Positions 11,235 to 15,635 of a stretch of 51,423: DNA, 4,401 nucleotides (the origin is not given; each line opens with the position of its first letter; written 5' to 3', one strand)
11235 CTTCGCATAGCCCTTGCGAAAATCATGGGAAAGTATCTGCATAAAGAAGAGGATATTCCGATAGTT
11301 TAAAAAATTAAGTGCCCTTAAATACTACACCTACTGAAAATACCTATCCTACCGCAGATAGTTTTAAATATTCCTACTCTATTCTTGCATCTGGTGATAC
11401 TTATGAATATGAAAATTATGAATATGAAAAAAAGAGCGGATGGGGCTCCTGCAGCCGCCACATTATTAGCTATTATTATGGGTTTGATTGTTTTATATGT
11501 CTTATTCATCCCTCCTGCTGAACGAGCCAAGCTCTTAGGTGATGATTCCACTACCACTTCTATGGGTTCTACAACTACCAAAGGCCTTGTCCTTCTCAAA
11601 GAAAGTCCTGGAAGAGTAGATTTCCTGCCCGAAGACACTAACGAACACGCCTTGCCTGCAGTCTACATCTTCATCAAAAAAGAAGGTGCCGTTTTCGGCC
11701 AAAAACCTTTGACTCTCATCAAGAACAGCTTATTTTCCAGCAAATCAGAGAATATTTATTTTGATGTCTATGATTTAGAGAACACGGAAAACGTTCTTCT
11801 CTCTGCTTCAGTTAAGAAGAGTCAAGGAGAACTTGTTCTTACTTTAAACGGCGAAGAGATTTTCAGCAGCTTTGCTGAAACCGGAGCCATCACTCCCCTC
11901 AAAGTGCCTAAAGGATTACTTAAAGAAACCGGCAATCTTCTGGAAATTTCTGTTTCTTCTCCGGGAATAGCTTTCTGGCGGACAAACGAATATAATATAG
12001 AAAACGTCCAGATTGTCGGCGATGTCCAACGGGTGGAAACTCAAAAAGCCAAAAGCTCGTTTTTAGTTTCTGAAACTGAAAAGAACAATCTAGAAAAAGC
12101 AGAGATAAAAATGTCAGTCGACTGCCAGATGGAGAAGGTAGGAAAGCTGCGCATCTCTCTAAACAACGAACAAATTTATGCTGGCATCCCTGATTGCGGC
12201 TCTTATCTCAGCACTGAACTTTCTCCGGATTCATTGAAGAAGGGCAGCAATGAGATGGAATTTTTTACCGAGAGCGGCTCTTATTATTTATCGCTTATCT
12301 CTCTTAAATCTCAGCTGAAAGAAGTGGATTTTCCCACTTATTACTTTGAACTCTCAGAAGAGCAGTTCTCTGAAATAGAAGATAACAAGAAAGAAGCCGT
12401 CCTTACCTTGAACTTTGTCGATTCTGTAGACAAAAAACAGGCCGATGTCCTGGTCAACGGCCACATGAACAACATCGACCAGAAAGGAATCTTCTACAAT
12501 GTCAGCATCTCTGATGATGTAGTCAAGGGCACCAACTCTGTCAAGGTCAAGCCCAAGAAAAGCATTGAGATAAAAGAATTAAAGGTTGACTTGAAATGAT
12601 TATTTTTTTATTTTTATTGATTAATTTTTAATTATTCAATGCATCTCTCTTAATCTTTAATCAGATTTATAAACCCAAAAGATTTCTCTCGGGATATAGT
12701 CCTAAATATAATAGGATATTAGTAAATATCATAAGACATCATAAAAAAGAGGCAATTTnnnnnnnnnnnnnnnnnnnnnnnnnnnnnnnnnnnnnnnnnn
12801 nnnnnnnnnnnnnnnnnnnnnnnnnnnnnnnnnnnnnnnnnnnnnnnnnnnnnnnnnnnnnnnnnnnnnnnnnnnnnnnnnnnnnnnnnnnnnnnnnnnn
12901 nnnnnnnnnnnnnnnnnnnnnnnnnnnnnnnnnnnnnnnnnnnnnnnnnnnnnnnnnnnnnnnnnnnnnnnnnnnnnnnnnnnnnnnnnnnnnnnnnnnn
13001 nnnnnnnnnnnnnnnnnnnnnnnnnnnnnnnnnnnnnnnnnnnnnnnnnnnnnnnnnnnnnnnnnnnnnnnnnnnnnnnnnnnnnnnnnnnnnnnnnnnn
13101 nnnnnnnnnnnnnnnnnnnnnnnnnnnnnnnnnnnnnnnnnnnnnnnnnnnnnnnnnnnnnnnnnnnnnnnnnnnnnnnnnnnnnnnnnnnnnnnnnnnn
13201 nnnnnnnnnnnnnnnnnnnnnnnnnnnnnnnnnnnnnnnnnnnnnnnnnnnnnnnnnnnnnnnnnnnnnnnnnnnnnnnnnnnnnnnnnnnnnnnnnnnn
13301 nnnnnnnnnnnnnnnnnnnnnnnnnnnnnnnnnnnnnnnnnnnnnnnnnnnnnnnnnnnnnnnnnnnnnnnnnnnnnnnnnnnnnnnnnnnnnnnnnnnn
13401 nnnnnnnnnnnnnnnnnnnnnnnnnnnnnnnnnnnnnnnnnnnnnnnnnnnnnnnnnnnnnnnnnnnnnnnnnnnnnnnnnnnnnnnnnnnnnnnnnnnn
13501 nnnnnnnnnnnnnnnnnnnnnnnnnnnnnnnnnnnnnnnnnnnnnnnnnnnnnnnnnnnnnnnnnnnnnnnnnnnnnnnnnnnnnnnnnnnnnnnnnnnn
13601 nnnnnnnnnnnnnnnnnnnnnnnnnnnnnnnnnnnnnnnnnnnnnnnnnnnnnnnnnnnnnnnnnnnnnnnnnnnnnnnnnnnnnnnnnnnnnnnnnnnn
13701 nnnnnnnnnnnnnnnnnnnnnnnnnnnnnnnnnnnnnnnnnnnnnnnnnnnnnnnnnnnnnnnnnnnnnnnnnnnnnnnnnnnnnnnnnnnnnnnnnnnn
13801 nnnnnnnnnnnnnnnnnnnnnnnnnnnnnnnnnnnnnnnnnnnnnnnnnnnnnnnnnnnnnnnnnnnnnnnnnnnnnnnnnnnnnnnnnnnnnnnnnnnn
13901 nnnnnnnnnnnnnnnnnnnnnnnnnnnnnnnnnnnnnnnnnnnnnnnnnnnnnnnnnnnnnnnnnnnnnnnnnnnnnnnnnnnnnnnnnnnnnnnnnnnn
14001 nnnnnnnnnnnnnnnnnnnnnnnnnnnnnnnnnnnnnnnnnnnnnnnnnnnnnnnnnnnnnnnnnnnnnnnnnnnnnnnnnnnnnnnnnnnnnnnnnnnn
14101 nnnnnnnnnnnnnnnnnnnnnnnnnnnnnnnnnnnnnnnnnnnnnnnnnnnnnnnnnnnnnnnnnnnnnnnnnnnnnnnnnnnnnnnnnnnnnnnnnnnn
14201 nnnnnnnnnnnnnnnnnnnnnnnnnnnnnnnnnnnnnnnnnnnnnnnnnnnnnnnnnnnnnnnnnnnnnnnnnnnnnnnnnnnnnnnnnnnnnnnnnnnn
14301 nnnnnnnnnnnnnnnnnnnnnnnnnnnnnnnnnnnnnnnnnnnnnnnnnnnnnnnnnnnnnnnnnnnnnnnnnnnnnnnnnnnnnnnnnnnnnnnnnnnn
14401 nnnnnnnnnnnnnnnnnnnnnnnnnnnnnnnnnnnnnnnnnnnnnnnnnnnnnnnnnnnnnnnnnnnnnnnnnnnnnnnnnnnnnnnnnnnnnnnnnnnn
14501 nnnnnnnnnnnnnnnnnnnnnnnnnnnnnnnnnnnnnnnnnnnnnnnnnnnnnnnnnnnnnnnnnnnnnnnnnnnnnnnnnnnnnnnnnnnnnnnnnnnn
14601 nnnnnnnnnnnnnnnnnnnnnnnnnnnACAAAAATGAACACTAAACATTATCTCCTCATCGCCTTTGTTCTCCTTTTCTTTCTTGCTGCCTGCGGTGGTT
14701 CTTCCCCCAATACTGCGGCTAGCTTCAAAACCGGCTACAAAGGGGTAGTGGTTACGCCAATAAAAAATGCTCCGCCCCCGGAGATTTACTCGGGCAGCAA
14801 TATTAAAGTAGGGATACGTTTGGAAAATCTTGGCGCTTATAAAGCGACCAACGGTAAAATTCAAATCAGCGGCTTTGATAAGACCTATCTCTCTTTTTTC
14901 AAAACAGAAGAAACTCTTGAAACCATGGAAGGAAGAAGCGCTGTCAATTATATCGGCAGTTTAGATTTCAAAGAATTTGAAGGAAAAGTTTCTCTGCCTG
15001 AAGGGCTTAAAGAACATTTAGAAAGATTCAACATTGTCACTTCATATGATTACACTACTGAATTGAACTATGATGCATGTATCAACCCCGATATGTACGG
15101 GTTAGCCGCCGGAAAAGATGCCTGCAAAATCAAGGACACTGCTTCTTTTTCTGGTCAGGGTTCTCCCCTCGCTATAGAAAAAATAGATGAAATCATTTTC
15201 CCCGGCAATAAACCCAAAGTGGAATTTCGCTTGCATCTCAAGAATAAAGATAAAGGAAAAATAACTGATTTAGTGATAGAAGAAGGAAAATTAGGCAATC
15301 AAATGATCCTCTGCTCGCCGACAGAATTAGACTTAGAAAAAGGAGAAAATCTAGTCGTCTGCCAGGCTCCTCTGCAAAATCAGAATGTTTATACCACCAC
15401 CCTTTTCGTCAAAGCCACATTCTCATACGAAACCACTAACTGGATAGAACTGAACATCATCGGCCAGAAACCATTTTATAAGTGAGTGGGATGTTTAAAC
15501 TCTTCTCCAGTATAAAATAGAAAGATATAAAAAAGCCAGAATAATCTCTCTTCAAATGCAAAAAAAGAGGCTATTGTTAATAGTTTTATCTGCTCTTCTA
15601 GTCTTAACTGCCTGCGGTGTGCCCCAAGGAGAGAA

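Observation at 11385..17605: Five-gene co-directional surface cluster: pilin-like-leader protein, polytopic membrane protein and three lipobox paralogs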

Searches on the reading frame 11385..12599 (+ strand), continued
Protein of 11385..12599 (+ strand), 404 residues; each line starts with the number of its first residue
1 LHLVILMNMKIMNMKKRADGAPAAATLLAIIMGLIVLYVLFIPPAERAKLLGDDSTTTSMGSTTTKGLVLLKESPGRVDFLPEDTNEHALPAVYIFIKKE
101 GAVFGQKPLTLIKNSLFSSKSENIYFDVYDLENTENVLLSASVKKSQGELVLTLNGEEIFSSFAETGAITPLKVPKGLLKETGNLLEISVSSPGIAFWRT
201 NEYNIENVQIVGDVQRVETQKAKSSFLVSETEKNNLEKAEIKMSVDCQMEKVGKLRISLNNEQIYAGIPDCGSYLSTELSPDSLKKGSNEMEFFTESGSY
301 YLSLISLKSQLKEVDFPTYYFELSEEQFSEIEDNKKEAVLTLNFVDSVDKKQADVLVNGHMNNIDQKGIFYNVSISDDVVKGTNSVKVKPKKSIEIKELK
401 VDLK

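Call 65: search_protein_families(library=pfam, alignment_id=A2, max_evalue=1)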
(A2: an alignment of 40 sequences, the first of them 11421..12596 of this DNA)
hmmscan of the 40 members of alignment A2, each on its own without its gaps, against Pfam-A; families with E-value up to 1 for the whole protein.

A. member 1, window:11421-12596:+ (392 aa): 0 families

B. families by the number of members that match (of 40 scanned): 23 families
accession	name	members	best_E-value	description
PF03170.19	BcsB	3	0.046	Bacterial cellulose synthase subunit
PF18040.7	BPA_C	2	0.045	beta porphyranase A C-terminal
PF09186.17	DUF1949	1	0.0049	Domain of unknown function (DUF1949)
PF11314.13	DUF3117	1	0.024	Protein of unknown function (DUF3117)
PF14683.12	CBM-like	1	0.025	Polysaccharide lyase family 4, domain III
PF08531.16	Bac_rhamnosid_N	1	0.028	Alpha-L-rhamnosidase N-terminal domain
PF14711.11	Nitr_red_bet_C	1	0.034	Respiratory nitrate reductase beta C-terminal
PF16706.11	Izumo-Ig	1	0.037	Izumo-like Immunoglobulin domain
PF11741.13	AMIN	1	0.041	AMIN domain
PF24364.1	DUF7520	1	0.042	Family of unknown function (DUF7520)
PF20077.4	CcmD_alt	1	0.059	CcmD family protein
PF04972.22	BON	1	0.095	BON domain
PF05048.19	NosD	1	0.097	Periplasmic copper-binding protein (NosD)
PF24099.1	RBD_DGKtheta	1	0.097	Diacylglycerol kinase theta, RNA-binding domain-like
PF10425.15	SdrG_C_C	1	0.1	C-terminus of bacterial fibrinogen-binding adhesin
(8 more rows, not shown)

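Call 82: search_protein_families(library=phrogs, proteins=[window:11418-12599:+], max_evalue=0.01)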
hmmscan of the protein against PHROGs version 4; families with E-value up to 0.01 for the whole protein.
window:11418-12599:+ (393 aa): 0 families

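Call 83: search_protein_families(library=padloc, proteins=[window:11418-12599:+], max_evalue=0.01)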
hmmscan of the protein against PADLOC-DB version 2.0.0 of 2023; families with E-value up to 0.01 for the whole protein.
window:11418-12599:+ (393 aa): 0 families

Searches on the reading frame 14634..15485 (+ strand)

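Call 3: search_protein_families(library=pfam, proteins=[window:14634-15485:+], max_evalue=1)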
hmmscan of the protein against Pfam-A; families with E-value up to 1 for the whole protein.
window:14634-15485:+ (283 aa): 1 family
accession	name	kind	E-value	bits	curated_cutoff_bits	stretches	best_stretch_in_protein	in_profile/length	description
PF13627.12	LptM_cons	-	0.51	10.7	27.3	1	7-21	1-15/23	LPS-assembly lipoprotein LptM, conserved region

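Call 4: search_protein_families(library=ncbifam, proteins=[window:14634-15485:+], max_evalue=1)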
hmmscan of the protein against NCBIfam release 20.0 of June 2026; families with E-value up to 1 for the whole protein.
window:14634-15485:+ (283 aa): 1 family
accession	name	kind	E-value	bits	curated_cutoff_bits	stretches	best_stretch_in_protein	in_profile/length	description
NF047847.2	SS_mature_LptM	equivalog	0.03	14.4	27.7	1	1-21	1-21/31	LPS translocon maturation chaperone LptM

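Call 82: search_protein_families(library=phrogs, proteins=[window:14634-15485:+], max_evalue=0.01)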
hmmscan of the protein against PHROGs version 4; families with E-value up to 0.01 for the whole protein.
window:14634-15485:+ (283 aa): 0 families

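Call 83: search_protein_families(library=padloc, proteins=[window:14634-15485:+], max_evalue=0.01)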
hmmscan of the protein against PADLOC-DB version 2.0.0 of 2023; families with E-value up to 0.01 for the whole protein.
window:14634-15485:+ (283 aa): 0 families
